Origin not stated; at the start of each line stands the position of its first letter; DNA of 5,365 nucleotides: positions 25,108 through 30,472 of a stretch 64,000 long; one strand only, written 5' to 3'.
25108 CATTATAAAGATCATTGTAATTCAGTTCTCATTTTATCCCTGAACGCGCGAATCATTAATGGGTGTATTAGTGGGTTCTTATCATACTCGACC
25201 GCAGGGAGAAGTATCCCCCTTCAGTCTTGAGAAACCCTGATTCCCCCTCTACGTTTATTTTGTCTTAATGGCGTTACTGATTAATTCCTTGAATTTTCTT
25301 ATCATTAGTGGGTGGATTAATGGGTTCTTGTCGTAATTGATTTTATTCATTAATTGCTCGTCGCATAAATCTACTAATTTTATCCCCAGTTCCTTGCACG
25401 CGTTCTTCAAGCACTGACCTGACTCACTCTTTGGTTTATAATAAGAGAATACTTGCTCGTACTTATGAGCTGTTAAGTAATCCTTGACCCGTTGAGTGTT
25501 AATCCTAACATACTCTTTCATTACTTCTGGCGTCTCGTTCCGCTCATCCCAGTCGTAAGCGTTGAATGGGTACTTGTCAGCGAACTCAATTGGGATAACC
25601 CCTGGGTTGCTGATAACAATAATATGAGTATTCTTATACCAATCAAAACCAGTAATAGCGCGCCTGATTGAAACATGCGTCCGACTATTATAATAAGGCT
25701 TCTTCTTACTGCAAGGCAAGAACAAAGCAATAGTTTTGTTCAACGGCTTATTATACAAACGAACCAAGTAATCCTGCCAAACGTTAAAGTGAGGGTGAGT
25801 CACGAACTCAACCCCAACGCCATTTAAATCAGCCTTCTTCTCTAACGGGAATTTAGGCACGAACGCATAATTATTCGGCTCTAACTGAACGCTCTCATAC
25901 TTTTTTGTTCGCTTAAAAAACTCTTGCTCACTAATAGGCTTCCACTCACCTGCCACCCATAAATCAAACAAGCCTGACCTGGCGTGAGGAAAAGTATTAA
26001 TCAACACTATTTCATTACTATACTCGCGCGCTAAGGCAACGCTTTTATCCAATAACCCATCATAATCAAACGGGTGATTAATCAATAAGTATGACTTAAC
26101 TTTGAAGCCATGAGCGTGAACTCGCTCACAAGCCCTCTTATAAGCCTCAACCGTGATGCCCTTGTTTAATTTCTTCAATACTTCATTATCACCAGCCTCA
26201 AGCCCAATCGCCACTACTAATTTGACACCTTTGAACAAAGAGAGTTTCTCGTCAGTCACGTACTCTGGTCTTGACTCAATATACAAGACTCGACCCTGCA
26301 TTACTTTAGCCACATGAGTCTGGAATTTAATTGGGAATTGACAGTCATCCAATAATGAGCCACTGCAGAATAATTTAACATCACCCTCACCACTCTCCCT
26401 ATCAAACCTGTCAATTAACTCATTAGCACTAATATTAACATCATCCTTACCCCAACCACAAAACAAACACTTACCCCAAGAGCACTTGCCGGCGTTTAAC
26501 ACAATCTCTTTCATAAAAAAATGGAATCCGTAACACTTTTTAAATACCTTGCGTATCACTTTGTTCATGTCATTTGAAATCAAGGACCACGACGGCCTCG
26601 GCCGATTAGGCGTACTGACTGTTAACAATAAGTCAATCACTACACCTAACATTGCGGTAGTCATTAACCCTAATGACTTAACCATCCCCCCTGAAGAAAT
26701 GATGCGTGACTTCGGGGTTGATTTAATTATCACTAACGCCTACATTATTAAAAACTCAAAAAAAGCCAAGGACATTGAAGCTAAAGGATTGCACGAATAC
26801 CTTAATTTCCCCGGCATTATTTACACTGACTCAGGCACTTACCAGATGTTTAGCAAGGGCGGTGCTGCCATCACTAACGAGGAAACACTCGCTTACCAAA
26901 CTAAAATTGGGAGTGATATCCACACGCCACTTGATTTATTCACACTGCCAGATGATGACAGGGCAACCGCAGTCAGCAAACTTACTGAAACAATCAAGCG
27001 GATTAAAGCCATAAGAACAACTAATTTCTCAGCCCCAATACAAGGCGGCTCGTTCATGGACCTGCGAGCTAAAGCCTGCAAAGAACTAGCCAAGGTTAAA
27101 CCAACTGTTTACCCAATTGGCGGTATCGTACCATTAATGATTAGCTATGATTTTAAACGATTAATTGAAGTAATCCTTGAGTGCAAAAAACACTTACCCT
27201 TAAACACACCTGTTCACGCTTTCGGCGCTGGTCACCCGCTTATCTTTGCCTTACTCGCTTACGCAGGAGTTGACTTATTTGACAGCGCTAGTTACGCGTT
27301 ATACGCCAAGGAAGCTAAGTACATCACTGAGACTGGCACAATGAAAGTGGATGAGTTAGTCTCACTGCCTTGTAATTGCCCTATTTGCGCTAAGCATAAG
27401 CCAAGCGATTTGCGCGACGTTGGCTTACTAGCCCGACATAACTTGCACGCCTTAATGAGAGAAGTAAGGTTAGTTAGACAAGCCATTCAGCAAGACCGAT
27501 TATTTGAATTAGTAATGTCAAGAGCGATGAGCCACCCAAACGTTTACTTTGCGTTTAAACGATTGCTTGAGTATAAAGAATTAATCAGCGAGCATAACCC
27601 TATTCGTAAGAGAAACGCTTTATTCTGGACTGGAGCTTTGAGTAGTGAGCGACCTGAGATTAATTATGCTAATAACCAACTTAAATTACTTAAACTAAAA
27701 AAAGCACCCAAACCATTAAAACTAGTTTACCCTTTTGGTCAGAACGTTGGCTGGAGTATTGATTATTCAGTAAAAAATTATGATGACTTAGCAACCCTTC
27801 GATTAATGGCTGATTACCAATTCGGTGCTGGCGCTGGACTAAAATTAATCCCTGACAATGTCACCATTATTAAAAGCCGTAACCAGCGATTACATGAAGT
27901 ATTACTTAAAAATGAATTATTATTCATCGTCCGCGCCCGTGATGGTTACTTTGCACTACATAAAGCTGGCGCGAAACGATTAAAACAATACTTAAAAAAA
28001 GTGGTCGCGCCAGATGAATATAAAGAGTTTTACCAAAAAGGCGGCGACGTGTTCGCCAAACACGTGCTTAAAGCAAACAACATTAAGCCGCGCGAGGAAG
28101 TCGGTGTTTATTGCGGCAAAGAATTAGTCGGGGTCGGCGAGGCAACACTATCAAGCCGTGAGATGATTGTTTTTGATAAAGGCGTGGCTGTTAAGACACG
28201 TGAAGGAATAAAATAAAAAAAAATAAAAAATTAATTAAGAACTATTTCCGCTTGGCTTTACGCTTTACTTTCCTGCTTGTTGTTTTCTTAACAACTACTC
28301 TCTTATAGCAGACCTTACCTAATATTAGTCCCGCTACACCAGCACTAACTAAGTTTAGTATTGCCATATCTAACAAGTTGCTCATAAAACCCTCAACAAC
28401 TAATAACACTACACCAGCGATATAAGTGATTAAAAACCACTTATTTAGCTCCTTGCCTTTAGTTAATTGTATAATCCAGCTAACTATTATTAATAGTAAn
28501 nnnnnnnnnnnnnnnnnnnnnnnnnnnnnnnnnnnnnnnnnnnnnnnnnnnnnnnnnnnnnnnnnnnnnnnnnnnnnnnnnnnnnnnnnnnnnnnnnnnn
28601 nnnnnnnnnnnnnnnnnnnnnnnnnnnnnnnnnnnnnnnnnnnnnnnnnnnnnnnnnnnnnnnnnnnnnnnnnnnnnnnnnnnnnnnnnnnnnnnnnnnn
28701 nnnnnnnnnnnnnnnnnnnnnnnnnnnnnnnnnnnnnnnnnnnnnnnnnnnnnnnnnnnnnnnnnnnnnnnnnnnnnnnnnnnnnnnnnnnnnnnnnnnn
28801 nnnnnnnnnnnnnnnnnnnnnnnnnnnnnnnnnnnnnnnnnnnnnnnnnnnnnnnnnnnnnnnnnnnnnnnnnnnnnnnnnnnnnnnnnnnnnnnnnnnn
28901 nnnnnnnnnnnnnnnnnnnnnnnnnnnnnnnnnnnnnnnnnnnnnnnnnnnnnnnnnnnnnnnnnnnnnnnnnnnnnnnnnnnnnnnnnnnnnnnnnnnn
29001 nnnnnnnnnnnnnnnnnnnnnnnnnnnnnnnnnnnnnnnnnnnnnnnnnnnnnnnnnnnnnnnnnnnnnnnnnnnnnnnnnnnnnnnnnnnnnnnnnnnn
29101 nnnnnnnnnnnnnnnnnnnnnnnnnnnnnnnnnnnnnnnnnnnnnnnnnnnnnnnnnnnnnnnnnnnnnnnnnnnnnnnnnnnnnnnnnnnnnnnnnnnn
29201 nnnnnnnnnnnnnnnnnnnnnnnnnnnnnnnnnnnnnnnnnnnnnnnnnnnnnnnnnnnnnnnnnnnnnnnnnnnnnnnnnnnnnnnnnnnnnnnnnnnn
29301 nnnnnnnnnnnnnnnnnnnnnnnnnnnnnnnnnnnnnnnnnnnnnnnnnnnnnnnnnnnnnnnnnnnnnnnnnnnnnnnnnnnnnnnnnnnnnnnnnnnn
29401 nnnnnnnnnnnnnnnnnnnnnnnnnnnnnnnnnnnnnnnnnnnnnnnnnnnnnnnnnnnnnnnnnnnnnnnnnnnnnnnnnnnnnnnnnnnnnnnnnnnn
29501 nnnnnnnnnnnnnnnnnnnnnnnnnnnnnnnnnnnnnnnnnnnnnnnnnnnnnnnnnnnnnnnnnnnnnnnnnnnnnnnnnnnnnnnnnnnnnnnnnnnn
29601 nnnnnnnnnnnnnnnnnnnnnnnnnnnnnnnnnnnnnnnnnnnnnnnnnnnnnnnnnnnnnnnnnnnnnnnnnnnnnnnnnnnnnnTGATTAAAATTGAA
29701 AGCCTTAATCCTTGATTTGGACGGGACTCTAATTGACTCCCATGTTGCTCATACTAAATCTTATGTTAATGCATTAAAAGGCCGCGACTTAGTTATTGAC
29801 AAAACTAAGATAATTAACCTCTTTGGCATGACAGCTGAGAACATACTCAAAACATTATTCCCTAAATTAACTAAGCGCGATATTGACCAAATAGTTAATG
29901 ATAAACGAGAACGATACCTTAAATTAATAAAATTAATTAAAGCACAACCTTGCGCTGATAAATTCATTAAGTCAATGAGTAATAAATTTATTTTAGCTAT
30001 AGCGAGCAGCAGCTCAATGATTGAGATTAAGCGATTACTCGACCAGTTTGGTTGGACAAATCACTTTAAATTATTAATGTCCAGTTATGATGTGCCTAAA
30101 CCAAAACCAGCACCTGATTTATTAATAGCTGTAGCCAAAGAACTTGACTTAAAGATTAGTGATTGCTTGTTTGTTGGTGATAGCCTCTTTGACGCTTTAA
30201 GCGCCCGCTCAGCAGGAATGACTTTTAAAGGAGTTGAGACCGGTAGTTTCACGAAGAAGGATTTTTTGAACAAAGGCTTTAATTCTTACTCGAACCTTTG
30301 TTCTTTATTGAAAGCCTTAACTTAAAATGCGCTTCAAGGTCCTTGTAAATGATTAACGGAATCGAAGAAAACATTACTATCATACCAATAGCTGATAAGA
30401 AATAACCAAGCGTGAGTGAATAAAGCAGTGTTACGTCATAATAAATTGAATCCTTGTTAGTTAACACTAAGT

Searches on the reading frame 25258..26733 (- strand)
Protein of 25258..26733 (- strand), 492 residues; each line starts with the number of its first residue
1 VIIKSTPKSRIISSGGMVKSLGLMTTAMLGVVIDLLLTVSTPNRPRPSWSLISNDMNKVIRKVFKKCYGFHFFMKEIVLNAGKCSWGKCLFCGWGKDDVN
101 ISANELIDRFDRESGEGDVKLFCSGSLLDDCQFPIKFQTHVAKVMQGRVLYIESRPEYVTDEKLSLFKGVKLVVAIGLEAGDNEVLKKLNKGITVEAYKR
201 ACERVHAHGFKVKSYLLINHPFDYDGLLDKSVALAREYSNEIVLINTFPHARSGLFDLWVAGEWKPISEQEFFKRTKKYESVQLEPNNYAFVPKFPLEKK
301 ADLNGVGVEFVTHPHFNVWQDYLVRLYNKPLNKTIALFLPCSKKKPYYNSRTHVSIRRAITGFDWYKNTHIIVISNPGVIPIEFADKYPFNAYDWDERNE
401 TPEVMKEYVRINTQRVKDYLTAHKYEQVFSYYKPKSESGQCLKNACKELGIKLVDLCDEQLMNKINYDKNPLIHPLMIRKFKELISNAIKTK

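Call 53: search_protein_families(library=pfam, proteins=[window:25258-26733:-], max_evalue=0.0001)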
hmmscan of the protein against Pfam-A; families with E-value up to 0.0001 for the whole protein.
window:25258-26733:- (492 aa): 2 families
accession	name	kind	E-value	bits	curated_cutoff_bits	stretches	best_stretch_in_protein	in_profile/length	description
PF17884.7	DUF5591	-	2.6e-17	63.5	26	1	319-457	4-132/150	Domain of unknown function (DUF5591)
PF04055.27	Radical_SAM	-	1.7e-11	45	29.5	1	84-221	7-152/166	Radical SAM superfamily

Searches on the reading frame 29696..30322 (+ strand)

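Call 59: search_protein_families(library=pfam, proteins=[window:29696-30322:+], max_evalue=0.001)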
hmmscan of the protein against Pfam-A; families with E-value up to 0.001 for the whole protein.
window:29696-30322:+ (209 aa): 4 families
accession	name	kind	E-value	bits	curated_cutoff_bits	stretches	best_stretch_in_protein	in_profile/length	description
PF13419.12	HAD_2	-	5.9e-29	101.9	23.8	1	5-179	2-177/178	Haloacid dehalogenase-like hydrolase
PF00702.32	Hydrolase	-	9e-24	85.4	26.4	1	1-174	1-191/191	haloacid dehalogenase-like hydrolase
PF13242.12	Hydrolase_like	-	7.9e-09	35.7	22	1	137-191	4-59/75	HAD-hyrolase-like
PF03031.24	NIF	-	0.00049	20.3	21.8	0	2-118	1-74/160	NLI interacting factor-like phosphatase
